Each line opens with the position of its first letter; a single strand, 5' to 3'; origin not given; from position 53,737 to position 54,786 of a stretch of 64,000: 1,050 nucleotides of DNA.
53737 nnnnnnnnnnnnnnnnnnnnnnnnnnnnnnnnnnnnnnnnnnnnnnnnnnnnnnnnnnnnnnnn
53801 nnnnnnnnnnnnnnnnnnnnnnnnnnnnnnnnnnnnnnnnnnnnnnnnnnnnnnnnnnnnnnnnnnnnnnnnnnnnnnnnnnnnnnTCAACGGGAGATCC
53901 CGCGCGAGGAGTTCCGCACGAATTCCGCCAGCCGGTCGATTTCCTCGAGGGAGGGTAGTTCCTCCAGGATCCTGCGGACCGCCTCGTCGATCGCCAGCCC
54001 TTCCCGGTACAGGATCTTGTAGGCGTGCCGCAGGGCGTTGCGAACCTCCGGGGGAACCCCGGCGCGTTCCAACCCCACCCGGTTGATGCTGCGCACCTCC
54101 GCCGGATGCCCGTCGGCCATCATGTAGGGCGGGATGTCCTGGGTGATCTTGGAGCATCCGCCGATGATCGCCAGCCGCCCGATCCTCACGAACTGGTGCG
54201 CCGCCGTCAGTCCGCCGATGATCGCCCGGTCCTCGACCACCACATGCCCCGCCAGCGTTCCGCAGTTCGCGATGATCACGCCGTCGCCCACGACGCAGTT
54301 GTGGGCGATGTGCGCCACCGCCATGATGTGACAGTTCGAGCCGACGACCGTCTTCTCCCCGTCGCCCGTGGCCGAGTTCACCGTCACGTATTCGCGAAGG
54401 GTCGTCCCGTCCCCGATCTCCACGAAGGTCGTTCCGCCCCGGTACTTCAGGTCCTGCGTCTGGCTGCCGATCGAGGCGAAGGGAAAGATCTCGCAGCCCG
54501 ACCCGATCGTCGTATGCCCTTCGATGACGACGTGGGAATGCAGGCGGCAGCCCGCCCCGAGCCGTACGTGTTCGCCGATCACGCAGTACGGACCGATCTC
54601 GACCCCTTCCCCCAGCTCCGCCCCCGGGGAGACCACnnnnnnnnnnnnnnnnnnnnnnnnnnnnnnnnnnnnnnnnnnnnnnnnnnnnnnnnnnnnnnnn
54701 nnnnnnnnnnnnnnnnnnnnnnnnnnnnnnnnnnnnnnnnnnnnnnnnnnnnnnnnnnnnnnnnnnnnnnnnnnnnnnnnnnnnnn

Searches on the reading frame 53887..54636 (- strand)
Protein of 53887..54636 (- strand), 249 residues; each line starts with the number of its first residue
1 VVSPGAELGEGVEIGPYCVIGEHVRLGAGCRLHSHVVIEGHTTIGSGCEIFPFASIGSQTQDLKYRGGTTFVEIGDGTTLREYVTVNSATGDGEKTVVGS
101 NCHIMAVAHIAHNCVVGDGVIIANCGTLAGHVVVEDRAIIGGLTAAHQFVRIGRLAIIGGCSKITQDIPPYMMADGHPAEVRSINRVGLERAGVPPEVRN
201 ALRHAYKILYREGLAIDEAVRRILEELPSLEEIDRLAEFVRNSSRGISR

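Call 11: search_protein_families(library=pfam, proteins=[window:53887-54636:-], max_evalue=0.01)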
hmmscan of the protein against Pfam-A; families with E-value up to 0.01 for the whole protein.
window:53887-54636:- (249 aa): 6 families
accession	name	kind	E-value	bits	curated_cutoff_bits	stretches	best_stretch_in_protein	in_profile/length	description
PF13720.11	Acetyltransf_11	-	1.1e-27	96.7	24.5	1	167-247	1-81/82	Udp N-acetylglucosamine O-acyltransferase; Domain 2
PF00132.30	Hexapep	-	2.3e-27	93.9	27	3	6-40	2-36/36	Bacterial transferase hexapeptide (six repeats)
PF25084.1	LbH_EIF2B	-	6.6e-08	33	54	1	79-142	11-77/105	EIF2B subunit epsilon LbH domain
PF25087.1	GMPPB_C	-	0.00046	20.3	39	0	97-160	12-79/110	GMPPB C-terminal domain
PF21711.3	DCTN5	-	0.0043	17.2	40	0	97-141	97-141/182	Dynactin subunit 5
PF24894.1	Hexapep_GlmU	-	0.0086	16.6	23.3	0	18-50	52-83/104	GlmU-like, C-terminal hexapeptide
